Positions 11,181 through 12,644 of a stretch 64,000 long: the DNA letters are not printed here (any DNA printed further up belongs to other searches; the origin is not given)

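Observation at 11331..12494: Dihydroorotase (pyrC), a pyrimidine de novo synthesis gene in a phage-like element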

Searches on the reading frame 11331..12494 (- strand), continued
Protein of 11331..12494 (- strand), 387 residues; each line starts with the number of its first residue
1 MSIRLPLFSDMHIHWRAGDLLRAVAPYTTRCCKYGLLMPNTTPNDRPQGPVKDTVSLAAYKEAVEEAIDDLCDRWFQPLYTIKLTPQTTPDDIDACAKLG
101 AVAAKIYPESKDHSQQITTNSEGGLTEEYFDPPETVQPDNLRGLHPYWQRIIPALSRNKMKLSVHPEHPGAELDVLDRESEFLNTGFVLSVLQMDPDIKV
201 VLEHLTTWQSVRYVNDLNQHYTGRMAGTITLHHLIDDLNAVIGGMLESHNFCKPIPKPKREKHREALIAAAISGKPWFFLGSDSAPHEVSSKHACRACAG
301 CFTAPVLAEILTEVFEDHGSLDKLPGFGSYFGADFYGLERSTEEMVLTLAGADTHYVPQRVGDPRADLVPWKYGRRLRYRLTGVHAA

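Call 32: find_related_loci(query=A2, collection=genome_contigs, flank=3000)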
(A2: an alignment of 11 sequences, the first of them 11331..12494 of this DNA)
Query A2 (387 aa) in genome_contigs; peptide patterns used: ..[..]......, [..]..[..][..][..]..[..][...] (x = any residue, [..] = any of these).
600 stretches matched a pattern (row limit reached: there are more); 555 encode a relative of the query (tblastn E <= 1e-3); the best 80 are kept; 80 distinct loci.
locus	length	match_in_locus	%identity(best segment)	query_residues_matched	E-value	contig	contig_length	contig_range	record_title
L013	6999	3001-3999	39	10-383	7e-68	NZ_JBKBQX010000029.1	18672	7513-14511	MAG: Tepidimonas sp. isolate 21H_026.bin.3 NODE_29_length_18672_cov_624.542511, whole genome shotgun sequence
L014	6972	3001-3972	39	10-381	1e-67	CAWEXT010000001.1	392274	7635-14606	MAG: uncultured Simkaniaceae bacterium isolate MFD05512.bin.2.8 genome assembly, contig: contig_32494, whole genome shot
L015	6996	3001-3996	39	1-380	2e-66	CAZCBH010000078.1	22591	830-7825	MAG TPA_asm: uncultured Candidatus Obscuribacterales bacterium isolate SRP329715_co1_382 genome assembly, contig: NODE_3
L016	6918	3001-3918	41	1-349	2e-65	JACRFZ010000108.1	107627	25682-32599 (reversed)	MAG: Candidatus Melainabacteria bacterium isolate NC_groundwater_1738_Pr3_B-0.1um_53_12 SR-2_scaffold_141_3803308, whole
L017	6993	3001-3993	38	10-381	6e-65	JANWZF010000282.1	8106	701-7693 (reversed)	MAG: Tepidimonas sp. isolate SKYG89 k141_112688, whole genome shotgun sequence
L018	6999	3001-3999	38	10-382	9e-65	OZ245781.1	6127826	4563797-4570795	MAG: Candidatus Azotimanducaceae bacterium isolate ee133b0e-766d-4243-80f2-55148af4c7a9 genome assembly, chromosome: 1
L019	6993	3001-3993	38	10-381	1e-64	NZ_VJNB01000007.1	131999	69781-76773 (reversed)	Tepidimonas alkaliphilus strain YIM 72238 Tepi_alka_7, whole genome shotgun sequence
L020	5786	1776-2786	40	1-380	2e-64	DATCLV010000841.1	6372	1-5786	MAG TPA_asm: Acidimicrobiales bacterium isolate SMAG_U7131 k141_530431, whole genome shotgun sequence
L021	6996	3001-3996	39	2-381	4e-64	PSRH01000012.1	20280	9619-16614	MAG: Candidatus Melainabacteria bacterium isolate Amazon FNV 2010 23 1 1 contig_75_31962390length20280multi13in1out2, wh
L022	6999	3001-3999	35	3-381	3e-64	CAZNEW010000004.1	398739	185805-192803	MAG TPA_asm: uncultured Candidatus Obscuribacterales bacterium isolate binchicken_co179_25 genome assembly, contig: NODE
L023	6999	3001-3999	38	2-382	4e-64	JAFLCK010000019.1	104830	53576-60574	MAG: Candidatus Obscuribacter phosphatis isolate UWPOB_OBS1 gnl_X_NNKDJJKM_19, whole genome shotgun sequence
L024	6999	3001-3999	38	1-381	2e-63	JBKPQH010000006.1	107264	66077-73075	MAG: Pseudomonadota bacterium isolate GS_EKS_MAG_00081 GS_EKS_000001677914, whole genome shotgun sequence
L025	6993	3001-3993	38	10-381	3e-63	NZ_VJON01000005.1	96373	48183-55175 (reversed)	Tepidimonas charontis strain SPSP-6 Tepi_SPSP6_5, whole genome shotgun sequence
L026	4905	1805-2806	35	10-381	3e-63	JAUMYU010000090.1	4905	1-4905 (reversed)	MAG: Comamonadaceae bacterium isolate S17M_Sa_44_sub NODE_5212_length_4905_cov_15.376701, whole genome shotgun sequence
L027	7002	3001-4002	35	10-381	2e-62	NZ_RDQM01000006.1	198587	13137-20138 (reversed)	Allofranklinella schreckenbergeri strain NML 97-0147 NML970147_6, whole genome shotgun sequence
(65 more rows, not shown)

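Call 36: search_protein_families(library=ncbifam, proteins=[P0002], max_evalue=0.001)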
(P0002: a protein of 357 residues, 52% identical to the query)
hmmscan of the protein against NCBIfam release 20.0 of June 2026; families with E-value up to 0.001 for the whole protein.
P0002 (357 aa): 15 families
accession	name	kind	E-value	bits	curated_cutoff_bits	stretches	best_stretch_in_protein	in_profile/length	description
TIGR00856.1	pyrC_dimer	equivalog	9.9e-92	307.5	292.95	1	5-321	2-310/341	dihydroorotase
TIGR00857.1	pyrC_multi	subfamily_domain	7.4e-12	44.9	279.05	1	7-278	38-316/412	dihydroorotase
NF003271.0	PRK04250.1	equivalog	3.5e-10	39.1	405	1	4-276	47-297/407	dihydroorotase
NF006837.0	PRK09357.1-2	equivalog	1.1e-08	34.1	575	1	9-272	55-326/428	dihydroorotase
NF006844.0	PRK09357.2-5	equivalog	4.9e-08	32.4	701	1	166-314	219-365/422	dihydroorotase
NF002668.0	PRK02382.1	equivalog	6e-08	31.8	452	1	166-315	212-356/436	dihydroorotase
NF006836.0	PRK09357.1-1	equivalog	2.3e-07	29.9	538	1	166-267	219-316/432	dihydroorotase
NF006842.0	PRK09357.2-3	equivalog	7.8e-07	28.1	695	1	177-268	244-333/440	dihydroorotase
NF006841.0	PRK09357.2-2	equivalog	1.9e-06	26.9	640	1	37-267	84-311/421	dihydroorotase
NF006688.0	PRK09236.1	equivalog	3.6e-05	22.8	535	1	168-271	226-324/444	dihydroorotase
NF006843.0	PRK09357.2-4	equivalog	3.7e-05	22.8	786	0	166-266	218-314/431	dihydroorotase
NF001541.2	PRK00369.1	equivalog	4.5e-05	22.1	310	0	131-270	151-284/400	dihydroorotase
NF006845.0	PRK09357.2-6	equivalog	0.00019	20.3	728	1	167-267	221-317/428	dihydroorotase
NF006840.0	PRK09357.2-1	equivalog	0.00026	20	483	1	177-265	188-269/379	dihydroorotase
NF006559.0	PRK09060.1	equivalog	0.00027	19.4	482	1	167-311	222-363/444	dihydroorotase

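Call 50: find_encoding_contigs(protein=P0003, flank=8000, max_places=1)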
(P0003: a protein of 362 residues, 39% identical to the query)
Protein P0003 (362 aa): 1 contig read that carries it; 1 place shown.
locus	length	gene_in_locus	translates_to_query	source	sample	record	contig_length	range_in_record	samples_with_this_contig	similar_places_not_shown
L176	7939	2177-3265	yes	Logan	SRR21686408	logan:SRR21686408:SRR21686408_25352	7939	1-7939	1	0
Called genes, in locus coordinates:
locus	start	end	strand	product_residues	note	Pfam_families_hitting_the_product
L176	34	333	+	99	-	-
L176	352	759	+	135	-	-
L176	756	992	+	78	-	-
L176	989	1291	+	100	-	-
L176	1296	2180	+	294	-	PF01180:DHO_dh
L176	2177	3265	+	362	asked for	-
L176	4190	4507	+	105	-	PF01981:PTH2 (weak)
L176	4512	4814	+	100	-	-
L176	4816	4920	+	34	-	-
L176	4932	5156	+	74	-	-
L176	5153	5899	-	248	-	PF00075:RNase_H (faint), PF13456:RVT_3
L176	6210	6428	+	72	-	-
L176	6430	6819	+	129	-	-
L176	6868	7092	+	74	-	-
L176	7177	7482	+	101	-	-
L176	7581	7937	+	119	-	?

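Call 51: find_encoding_contigs(protein=P0011, flank=10000, max_places=1)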
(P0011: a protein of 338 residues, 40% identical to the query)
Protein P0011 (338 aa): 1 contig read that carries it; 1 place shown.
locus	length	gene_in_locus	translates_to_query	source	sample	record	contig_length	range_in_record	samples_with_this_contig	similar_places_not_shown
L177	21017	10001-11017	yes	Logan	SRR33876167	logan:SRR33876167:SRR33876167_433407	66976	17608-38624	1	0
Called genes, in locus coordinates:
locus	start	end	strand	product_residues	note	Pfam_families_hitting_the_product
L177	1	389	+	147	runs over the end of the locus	-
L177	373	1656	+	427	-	-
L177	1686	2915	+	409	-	PF00202:Aminotran_3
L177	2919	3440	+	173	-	-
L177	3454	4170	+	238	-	-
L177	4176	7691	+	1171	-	-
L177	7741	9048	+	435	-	PF01743:PolyA_pol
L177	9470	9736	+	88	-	-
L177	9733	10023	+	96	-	-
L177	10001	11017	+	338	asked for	-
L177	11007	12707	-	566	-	PF00795:CN_hydrolase, PF02540:NAD_synthase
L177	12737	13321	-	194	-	PF00300:His_Phos_1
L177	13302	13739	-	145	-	-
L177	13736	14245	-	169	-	PF01765:RRF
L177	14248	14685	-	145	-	PF01467:CTP_transf_like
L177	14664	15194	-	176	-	-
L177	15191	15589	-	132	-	-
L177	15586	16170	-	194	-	PF00903:Glyoxalase (weak), PF13669:Glyoxalase_4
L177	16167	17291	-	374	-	PF00206:Lyase_1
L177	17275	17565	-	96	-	PF09723:Zn_ribbon_8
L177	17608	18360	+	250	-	PF04991:LicD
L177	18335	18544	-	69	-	-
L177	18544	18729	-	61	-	-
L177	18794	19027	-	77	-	-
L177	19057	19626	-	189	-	PF00574:CLP_protease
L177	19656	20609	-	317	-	PF02729:OTCace_N, PF00185:OTCace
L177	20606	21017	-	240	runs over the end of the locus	-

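Call 52: predict_structure(alignment_id=A3)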
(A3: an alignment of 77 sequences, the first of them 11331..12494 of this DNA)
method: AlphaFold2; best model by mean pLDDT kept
length: 387 residues; sequences in the alignment: 77
mean_pLDDT: 92.2   pTM: 0.92
mean pLDDT of the five models: 92.2, 90.9, 88.6, 88.3, 88.1
residues with pLDDT >= 90: 303; 70-90: 65; 50-70: 18; < 50: 1
segments of 3 or more residues with pLDDT < 50: none
pLDDT, mean of each block of 10 residues (from residue 1): 97 94 95 97 74 96 94 90 98 98 96 85 94 65 85 98 96 89 95 97 95 97 98 91 88 68 94 98 93 83 97 98 98 98 96 87 91 96 91
secondary structure, 60 per line:
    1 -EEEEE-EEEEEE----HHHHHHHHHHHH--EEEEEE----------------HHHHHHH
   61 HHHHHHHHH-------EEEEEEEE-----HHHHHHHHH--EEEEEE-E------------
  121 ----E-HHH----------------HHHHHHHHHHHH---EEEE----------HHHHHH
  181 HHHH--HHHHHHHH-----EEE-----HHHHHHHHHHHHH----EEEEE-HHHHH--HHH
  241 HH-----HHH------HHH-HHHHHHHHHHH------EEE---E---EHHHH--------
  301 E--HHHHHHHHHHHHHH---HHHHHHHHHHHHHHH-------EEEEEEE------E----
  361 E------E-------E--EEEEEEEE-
elements in order: E2-6 E8-13 H18-29 E32-37 H54-69 E77-84 H90-98 E101-106 H146-157 E161-164 H175-184 H187-194 E200-202 H208-220 E225-229 H231-235 H238-242 H261-271 E278-280 H289-292 H304-317 H321-335 E343-349 E379-386

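Call 57: fold_search(model_id=the predicted structure, library=pdb)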
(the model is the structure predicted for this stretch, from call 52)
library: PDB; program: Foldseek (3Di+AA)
matches with E <= 10: 1497; with E <= 0.001: 149
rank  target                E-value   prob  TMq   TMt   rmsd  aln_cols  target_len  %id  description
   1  4lfy_B                2.2e-39  1.00  0.82  0.90   3.1       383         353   35  Crystal structure of a dihydroorotase from Burkholderia cenocepacia J2315 (released 2013-07-10)
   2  4lfy_A                1.3e-38  1.00  0.83  0.91   2.8       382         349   34  Crystal structure of a dihydroorotase from Burkholderia cenocepacia J2315 (released 2013-07-10)
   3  6cty_A                3.4e-38  1.00  0.83  0.93   2.8       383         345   28  Crystal structure of dihydroorotase pyrC from Yersinia pestis in complex with zinc and malate at 2.4 A resolution (released 2018-04-04)
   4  6cty_F                3.6e-38  1.00  0.83  0.93   2.7       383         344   28  Crystal structure of dihydroorotase pyrC from Yersinia pestis in complex with zinc and malate at 2.4 A resolution (released 2018-04-04)
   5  6cty_B                5.9e-38  1.00  0.83  0.94   2.7       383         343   28  Crystal structure of dihydroorotase pyrC from Yersinia pestis in complex with zinc and malate at 2.4 A resolution (released 2018-04-04)
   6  3mjm_B                8.1e-38  1.00  0.83  0.94   2.3       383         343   30  His257Ala mutant of dihydroorotase from E. coli (released 2011-03-02)
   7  3jze_A                1.5e-37  1.00  0.83  0.93   2.7       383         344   30  1.8 Angstrom resolution crystal structure of dihydroorotase (pyrC) from Salmonella enterica subsp. enterica serovar Ty (released 2009-09-29)
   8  1xge_A                2.6e-37  1.00  0.82  0.92   2.9       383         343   30  Dihydroorotase from Escherichia coli: Loop Movement and Cooperativity between subunits (released 2005-04-26)
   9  6cty_C                2.8e-37  1.00  0.83  0.91   2.7       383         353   28  Crystal structure of dihydroorotase pyrC from Yersinia pestis in complex with zinc and malate at 2.4 A resolution (released 2018-04-04)
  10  2z25_A                4.0e-37  1.00  0.82  0.92   3.0       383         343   30  Thr110Val dihydroorotase from E. coli (released 2007-10-09)
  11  2z2a_A                4.6e-37  1.00  0.82  0.92   2.9       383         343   30  Thr109Gly dihydroorotase from E. coli (released 2007-10-09)
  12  3mjm_A                4.6e-37  1.00  0.82  0.92   3.2       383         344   30  His257Ala mutant of dihydroorotase from E. coli (released 2011-03-02)
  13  2z28_A                5.9e-37  1.00  0.82  0.92   3.0       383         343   30  Thr109Val dihydroorotase from E. coli (released 2007-10-09)
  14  6cty_E                7.1e-37  1.00  0.82  0.92   3.0       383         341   28  Crystal structure of dihydroorotase pyrC from Yersinia pestis in complex with zinc and malate at 2.4 A resolution (released 2018-04-04)
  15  3jze_B                7.1e-37  1.00  0.82  0.93   2.7       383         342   29  1.8 Angstrom resolution crystal structure of dihydroorotase (pyrC) from Salmonella enterica subsp. enterica serovar Ty (released 2009-09-29)
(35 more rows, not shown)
